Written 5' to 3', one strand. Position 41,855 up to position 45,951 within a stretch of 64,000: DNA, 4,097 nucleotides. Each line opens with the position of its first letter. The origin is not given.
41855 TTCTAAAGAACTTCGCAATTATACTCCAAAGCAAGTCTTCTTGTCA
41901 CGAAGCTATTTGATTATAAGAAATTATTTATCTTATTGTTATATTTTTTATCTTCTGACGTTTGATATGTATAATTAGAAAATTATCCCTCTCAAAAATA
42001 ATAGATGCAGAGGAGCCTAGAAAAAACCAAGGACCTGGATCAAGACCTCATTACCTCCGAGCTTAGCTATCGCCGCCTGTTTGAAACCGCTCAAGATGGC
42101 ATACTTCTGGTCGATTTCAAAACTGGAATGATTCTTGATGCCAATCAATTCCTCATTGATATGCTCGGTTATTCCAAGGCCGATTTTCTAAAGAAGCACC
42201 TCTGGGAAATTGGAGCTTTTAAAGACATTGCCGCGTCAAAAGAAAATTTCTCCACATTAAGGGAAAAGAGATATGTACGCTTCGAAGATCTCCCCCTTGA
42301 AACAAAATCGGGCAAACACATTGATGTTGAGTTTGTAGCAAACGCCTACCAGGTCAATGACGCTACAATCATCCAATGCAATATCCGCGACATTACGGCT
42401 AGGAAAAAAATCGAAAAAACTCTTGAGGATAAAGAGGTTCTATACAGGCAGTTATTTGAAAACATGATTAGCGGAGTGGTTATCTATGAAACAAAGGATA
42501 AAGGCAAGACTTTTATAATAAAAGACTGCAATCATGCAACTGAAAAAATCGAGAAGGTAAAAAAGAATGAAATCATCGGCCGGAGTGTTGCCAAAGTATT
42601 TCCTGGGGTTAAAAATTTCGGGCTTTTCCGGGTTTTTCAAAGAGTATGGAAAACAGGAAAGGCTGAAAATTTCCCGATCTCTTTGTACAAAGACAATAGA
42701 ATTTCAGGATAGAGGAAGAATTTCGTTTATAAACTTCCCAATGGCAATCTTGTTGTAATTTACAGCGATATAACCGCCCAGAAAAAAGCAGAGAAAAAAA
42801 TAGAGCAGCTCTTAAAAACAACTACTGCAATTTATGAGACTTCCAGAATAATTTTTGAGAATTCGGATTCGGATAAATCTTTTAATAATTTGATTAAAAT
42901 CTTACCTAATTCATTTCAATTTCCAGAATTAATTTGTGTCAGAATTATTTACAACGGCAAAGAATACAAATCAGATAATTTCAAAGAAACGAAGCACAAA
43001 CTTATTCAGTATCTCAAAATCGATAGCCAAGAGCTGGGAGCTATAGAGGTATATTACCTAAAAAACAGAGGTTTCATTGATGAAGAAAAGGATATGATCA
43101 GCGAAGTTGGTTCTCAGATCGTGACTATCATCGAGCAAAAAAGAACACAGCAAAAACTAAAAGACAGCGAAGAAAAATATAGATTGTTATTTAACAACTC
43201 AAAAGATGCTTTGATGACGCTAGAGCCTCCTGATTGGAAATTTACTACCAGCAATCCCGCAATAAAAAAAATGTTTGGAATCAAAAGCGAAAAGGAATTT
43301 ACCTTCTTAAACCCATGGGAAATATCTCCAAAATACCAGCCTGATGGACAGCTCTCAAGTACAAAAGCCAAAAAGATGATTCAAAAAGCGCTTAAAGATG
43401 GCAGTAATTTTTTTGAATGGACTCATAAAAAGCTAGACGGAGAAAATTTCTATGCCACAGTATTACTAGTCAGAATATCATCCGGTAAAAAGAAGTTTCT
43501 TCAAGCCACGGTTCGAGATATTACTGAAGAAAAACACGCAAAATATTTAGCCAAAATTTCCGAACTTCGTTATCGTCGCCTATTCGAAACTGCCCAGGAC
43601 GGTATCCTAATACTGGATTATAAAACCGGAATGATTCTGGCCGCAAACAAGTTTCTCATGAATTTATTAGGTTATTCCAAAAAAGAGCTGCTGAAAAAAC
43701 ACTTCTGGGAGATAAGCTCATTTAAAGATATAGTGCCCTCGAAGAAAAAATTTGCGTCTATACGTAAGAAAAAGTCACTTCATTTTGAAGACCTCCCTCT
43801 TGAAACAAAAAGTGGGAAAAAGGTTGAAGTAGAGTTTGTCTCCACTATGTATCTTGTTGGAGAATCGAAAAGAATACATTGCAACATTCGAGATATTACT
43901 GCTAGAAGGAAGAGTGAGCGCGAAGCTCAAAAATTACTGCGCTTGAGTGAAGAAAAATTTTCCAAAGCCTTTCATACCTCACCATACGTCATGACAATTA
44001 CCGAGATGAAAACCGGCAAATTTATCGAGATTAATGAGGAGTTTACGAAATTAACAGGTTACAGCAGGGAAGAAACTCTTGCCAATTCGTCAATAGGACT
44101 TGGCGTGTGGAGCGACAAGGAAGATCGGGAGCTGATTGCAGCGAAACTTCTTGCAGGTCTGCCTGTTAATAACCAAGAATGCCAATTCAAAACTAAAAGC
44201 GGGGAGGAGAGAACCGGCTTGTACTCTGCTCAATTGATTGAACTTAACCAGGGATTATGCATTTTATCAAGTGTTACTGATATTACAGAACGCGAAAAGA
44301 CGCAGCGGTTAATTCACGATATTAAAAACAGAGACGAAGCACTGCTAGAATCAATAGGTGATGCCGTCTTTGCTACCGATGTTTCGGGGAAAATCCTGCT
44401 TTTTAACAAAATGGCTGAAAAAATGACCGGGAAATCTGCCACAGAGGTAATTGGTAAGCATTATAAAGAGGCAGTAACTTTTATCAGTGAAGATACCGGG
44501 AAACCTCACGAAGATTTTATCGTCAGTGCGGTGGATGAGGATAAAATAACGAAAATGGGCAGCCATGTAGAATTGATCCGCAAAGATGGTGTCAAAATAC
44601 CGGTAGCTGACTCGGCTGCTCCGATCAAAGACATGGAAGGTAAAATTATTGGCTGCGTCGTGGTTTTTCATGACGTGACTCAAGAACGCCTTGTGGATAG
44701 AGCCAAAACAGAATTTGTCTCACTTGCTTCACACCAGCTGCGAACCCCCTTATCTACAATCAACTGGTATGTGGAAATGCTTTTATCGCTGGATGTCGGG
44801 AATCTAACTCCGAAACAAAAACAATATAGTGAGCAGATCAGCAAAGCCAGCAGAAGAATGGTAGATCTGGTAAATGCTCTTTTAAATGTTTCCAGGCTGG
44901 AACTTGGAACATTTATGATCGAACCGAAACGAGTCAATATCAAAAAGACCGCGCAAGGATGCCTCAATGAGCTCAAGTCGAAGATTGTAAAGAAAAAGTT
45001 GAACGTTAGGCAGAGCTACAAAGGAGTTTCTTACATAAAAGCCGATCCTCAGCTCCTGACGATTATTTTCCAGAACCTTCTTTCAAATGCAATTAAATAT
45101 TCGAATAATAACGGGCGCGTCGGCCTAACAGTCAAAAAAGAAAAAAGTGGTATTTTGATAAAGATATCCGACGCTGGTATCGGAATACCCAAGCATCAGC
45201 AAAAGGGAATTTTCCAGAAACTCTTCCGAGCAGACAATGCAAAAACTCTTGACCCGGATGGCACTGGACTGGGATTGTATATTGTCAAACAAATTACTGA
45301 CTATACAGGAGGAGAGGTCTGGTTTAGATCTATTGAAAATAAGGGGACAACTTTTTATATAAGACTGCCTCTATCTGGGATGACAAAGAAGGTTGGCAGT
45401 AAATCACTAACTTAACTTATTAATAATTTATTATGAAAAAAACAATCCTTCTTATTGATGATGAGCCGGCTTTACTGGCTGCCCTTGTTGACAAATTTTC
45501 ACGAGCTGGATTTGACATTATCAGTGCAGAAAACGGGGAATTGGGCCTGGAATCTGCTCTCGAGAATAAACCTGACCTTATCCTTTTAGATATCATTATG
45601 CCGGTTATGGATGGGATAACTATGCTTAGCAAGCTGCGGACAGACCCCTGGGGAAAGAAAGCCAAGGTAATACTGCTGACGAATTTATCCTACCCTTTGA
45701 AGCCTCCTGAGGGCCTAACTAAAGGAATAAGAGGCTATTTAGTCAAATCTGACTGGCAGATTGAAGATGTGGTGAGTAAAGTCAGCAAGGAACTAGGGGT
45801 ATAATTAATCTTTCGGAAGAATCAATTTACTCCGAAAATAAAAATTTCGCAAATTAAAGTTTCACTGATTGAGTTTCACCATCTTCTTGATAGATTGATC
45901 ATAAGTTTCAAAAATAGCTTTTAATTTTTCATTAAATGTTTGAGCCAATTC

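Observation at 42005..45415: A single in-frame TAG splits a ~1130-codon multi-PAS histidine kinase reading frame in the middle of a PAS fold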

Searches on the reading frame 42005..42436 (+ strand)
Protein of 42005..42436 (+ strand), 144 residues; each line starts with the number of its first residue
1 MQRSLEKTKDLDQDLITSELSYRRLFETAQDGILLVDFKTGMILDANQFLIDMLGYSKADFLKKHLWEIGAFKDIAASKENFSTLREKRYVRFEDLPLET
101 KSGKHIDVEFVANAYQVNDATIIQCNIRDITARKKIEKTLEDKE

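Call 26: search_protein_families(library=pfam, proteins=[window:42005-42436:+], max_evalue=1)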
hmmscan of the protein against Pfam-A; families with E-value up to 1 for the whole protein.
seq(144 aa): 3 families
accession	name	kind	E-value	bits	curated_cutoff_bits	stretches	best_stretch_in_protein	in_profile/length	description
PF13426.13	PAS_9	-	2e-10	41.3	27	1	31-132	2-103/103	PAS domain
PF13188.13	PAS_8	-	2.1e-09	37.4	21.8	1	22-69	3-47/65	PAS domain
PF00989.32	PAS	-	3.3e-06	27.5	22.6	1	22-68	3-48/113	PAS fold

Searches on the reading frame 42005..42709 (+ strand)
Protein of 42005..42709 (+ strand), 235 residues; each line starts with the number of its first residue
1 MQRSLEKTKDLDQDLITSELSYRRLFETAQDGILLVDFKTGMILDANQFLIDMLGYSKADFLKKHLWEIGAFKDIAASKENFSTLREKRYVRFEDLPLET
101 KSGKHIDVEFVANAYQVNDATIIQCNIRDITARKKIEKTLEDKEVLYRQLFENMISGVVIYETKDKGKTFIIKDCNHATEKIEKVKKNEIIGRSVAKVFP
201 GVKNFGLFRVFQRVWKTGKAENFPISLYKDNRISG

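Call 8: find_encoding_contigs(protein=window:42005-42709:+, flank=5000, max_places=10)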
Protein window:42005-42709:+ (235 aa): 1 contig read that carries it; 1 place shown.
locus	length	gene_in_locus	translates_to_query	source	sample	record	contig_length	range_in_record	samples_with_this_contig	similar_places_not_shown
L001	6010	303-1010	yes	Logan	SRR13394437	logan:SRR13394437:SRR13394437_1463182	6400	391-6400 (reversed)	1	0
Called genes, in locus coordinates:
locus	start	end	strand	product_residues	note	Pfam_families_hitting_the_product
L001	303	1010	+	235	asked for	PF00989:PAS (faint), PF13188:PAS_8, PF13426:PAS_9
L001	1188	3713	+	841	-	PF13426:PAS_9 (weak), PF13188:PAS_8 (weak), PF13426:PAS_9, PF00989:PAS, PF08448:PAS_4, PF13426:PAS_9, PF00512:HisKA, PF02518:HATPase_c, +1 more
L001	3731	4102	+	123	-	PF00072:Response_reg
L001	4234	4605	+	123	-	-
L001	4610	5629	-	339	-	PF00579:tRNA-synt_1b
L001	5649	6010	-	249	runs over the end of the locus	?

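Call 23: list_cluster_members(proteins=[P0001, window:42005-42709:+, P0033, P0035, P0038])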
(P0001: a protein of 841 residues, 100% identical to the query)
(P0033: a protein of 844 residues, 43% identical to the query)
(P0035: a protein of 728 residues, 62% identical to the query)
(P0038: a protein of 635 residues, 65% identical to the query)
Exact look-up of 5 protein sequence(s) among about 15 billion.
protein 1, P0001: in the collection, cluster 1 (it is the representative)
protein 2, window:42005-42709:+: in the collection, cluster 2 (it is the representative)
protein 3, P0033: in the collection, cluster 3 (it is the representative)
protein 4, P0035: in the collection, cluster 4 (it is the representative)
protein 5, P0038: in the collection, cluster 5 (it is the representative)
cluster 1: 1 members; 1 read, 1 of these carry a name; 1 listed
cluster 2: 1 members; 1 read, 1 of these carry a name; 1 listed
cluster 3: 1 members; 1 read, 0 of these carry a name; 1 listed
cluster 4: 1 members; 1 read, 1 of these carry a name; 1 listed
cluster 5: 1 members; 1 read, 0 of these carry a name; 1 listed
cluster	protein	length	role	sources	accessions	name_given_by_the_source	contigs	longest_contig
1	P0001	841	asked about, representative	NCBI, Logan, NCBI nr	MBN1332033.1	PAS domain S-box protein [Candidatus Dojkabacteria bacterium]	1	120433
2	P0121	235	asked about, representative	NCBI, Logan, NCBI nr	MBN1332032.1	PAS domain S-box protein [Candidatus Dojkabacteria bacterium]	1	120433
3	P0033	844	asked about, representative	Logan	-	-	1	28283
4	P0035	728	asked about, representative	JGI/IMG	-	PAS domain S-box-containing protein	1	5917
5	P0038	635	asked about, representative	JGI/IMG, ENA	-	-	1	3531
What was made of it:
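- NCBI annotates two proteins (call 23).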

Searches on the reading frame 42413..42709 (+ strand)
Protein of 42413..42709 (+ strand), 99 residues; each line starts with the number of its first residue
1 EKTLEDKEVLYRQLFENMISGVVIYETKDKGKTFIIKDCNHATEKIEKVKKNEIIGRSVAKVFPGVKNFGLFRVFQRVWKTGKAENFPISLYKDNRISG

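Call 26: search_protein_families(library=pfam, proteins=[window:42413-42709:+], max_evalue=1)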
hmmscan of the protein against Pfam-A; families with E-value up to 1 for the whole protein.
seq(99 aa): 3 families
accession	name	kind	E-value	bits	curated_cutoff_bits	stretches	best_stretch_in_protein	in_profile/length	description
PF13426.13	PAS_9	-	0.00053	20.7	27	1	34-96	12-72/103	PAS domain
PF13188.13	PAS_8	-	0.0065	16.8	21.8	1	10-45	2-32/65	PAS domain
PF08448.16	PAS_4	-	0.025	15.3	23.1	1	35-89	16-70/110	PAS fold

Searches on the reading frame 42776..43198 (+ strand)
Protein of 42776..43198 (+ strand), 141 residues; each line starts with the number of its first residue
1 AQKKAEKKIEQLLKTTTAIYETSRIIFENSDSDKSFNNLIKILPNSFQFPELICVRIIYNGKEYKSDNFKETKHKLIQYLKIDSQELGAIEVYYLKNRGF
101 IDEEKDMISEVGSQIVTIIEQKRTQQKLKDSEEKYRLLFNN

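Call 26: search_protein_families(library=pfam, proteins=[window:42776-43198:+], max_evalue=1)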
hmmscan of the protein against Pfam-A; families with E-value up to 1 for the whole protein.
seq(141 aa): 4 families
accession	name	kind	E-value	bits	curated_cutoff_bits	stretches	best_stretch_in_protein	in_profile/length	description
PF13525.12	YfiO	-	0.071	13.3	25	1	30-136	19-114/203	Outer membrane lipoprotein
PF13185.12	GAF_2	-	0.082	13.6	28.6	1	83-120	99-136/136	GAF domain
PF13492.12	GAF_3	-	0.1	13.4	27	1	80-121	88-129/129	GAF domain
PF01109.22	GM_CSF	-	0.11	13.1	20.1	1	9-56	9-56/122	Granulocyte-macrophage colony-stimulating factor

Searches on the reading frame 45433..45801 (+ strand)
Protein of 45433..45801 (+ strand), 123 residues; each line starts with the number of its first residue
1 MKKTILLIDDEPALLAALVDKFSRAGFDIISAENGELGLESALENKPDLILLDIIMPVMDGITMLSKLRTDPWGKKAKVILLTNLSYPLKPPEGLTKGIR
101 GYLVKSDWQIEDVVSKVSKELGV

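Call 43: search_protein_families(library=pfam, proteins=[window:45433-45801:+], max_evalue=0.001)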
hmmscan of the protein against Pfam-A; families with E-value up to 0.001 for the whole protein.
window:45433-45801:+ (123 aa): 1 family
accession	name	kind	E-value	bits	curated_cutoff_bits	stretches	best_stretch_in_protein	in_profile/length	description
PF00072.30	Response_reg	-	2.1e-19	70.1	30.2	1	5-106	1-100/111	Response regulator receiver domain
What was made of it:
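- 45433..45804 (+): Receiver-only response regulator (123 aa), starting 17 nt after the kinase stop; likely operon partner. Pfam Response_reg, E = 2.1e-19 (call 43).
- On HisKA-class two-component sensor histidine kinase: 45433..45804 matches PF00072, E = 2.1e-19, and starts 17 nt after the kinase stop (call 43).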
